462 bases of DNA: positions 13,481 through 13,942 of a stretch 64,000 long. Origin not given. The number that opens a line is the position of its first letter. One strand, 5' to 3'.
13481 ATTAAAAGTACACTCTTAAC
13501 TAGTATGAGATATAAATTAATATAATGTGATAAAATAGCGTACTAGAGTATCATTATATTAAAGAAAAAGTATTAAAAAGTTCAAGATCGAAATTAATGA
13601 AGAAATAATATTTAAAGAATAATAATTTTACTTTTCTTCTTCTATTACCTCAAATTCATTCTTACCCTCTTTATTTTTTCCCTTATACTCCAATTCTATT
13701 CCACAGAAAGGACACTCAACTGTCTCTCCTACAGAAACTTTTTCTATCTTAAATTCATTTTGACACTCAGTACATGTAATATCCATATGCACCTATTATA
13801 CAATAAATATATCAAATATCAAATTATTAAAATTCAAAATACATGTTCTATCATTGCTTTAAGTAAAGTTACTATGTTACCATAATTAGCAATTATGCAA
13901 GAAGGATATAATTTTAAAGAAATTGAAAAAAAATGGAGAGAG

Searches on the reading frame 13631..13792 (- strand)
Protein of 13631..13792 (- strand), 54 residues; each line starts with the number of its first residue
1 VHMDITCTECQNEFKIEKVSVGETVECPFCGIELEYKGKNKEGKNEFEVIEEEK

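Call 3: search_protein_families(library=pfam, proteins=[window:13631-13792:-], max_evalue=1)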
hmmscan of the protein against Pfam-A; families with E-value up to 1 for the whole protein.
window:13631-13792:- (54 aa): 23 families
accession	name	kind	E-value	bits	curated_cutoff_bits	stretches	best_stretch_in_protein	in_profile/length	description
PF21344.3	Zn_ribbon_LysW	-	3.7e-08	33.3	27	1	6-35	2-32/46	Alpha-aminoadipate carrier protein LysW-like, globular domain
PF13717.11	Zn_ribbon_4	-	0.0017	18.7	30.3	1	3-31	1-32/36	zinc-ribbon domain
PF01155.25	HypA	-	0.0033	17.9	28.9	1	3-33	69-95/112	Hydrogenase/urease nickel incorporation, metallochaperone, hypA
PF07191.17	Zn_ribbon_6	-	0.0048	17.3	25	1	5-50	1-42/67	Double zinc ribbon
PF22191.2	IBR_1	-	0.0056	17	27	1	3-14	20-31/47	IBR domain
PF19134.6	DUF5817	-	0.0081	16.5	31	1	5-37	4-34/57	Domain of unknown function (DUF5817)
PF13453.11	Zn_ribbon_TFIIB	-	0.011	15.6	22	1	6-31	1-26/41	Transcription factor zinc-finger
PF13248.11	Zn_ribbon_3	-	0.013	15.4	27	0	23-31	1-9/26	zinc-ribbon domain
PF24460.1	DUF7575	-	0.023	14.5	28.5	1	23-35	2-14/28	Domain of unknown function (DUF7575)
PF09723.15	Zn_ribbon_8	-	0.024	15.1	34.4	1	7-32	8-34/41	Zinc ribbon domain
PF22289.1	DmmA-like_C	-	0.029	14.8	27.4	1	5-35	2-29/44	Dimethylamine monooxygenase subunit DmmA-like, C-terminal domain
PF03604.18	Zn_ribbon_RPAB4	-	0.032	14.4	24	1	6-37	2-30/32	DNA directed RNA polymerase, 7 kDa subunit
PF24333.1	DUF7501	-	0.037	14.6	27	1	23-39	9-25/58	Family of unknown function (DUF7501)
PF14354.12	Lar_restr_allev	-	0.039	14.6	28.6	1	10-51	9-52/58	Restriction alleviation protein Lar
PF23783.1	Zn_ribbon_TiaS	-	0.05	13.8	27.3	1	27-41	4-18/41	TiaS C-terminal zinc ribbon domain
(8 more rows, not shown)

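Call 4: search_protein_families(library=ncbifam, proteins=[window:13631-13792:-], max_evalue=1)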
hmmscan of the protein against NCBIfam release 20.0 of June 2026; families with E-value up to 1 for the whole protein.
window:13631-13792:- (54 aa): 19 families
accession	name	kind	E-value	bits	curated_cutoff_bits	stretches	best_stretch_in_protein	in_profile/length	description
NF041070.1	carrier_LysW_Arch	domain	2e-06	27.8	75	1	3-53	1-51/57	alpha-aminoadipate/glutamate carrier protein LysW/ArgW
TIGR01206.1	lysW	equivalog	1.1e-05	25.2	53.2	1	3-35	1-33/54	lysine biosynthesis protein LysW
NF001607.0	PRK00398.1-4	equivalog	8.6e-05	22.2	89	1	6-41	11-45/53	DNA-directed RNA polymerase subunit P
NF001604.0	PRK00398.1-1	equivalog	0.00027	20.5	103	1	6-34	5-33/48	DNA-directed RNA polymerase subunit P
TIGR02605.1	CxxC_CxxC_SSSS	subfamily_domain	0.0019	18.2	31.3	1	6-32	7-34/52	FmdB family zinc ribbon protein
NF041259.1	mono_DmmA_fam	domain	0.0045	17.3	60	1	3-35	50-81/101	dimethylamine monooxygenase subunit DmmA family protein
NF001606.0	PRK00398.1-3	equivalog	0.0052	16.6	72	1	4-32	2-27/44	DNA-directed RNA polymerase subunit P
TIGR03655.1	anti_R_Lar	subfamily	0.0059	16.9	39.6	1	26-35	3-12/55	Lar family restriction alleviation protein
NF038101.1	Trm112_arch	equivalog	0.0062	16.7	77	1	20-50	4-31/59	methytransferase partner Trm112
NF041197.2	CxxC_Se_CxxC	equivalog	0.0087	16.2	40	1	5-19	19-33/53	dual CXXC motif small (seleno)protein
NF038384.1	zinc_YnfU_fam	subfamily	0.019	14.5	36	1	3-31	15-45/52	YnfU family zinc-binding protein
TIGR00143.1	hypF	equivalog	0.019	13.1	466.1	1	6-43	150-189/741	carbamoyltransferase HypF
NF041913.1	HVO_2142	equivalog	0.039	13.8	90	1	15-43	2-30/48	HVO_2142 family zinc finger protein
NF001629.0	PRK00415.1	equivalog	0.046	13.2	70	1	4-34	14-43/62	30S ribosomal protein S27e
TIGR02098.1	MJ0042_CXXC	domain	0.047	13.4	20.9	1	3-31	1-32/38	MJ0042-type zinc finger domain-containing protein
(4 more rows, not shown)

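Call 29: find_homologous_proteins(query=window:13631-13792:-, max_evalue=10)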
Query seq(54 aa) (54 aa): 4 proteins with E <= 10 among 4 candidates.
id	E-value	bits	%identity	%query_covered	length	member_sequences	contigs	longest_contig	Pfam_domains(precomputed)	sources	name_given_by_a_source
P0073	1.8e-25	104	98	96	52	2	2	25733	PF21344.4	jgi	jgi:lysine biosynthesis protein LysW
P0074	4.7e-21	91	83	78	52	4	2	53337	PF21344.4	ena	-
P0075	6.0e-20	87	81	78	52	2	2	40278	PF21344.4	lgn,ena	-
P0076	1.4e-18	83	78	76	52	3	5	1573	PF21344.4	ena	-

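Call 54: find_related_loci(query=A4, collection=metagenome_contigs, flank=6000)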
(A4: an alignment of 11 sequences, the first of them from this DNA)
Query A4 (52 aa) in metagenome_contigs; peptide patterns used: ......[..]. (x = any residue, [..] = any of these).
81 stretches matched a pattern; 19 encode a relative of the query (tblastn E <= 1e-3); 19 distinct loci.
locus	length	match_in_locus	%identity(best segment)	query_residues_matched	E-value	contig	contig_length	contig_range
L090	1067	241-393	55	3-52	1e-13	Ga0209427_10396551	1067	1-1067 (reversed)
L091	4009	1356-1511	52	2-52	1e-12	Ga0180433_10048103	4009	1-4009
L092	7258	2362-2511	54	4-52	1e-11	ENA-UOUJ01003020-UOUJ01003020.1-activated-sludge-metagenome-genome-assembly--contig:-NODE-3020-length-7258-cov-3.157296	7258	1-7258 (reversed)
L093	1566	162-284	59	2-41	1e-10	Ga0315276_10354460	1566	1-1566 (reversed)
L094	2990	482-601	53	3-41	8e-10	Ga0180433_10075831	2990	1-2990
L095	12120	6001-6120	50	3-41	2e-9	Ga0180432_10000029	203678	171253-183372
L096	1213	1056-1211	38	3-51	2e-9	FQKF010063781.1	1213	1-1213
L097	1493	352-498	53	4-52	2e-9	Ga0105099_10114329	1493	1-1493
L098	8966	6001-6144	49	5-52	4e-9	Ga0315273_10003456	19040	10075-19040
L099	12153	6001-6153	46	3-52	4e-8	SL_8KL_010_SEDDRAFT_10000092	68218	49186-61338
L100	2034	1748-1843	56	3-33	8e-8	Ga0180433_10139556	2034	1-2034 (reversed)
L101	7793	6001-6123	41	3-41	2e-6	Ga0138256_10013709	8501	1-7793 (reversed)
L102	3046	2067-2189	41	3-41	3e-6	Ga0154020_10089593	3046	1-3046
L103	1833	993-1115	41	3-41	5e-6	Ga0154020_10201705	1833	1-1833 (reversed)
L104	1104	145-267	41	3-41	5e-6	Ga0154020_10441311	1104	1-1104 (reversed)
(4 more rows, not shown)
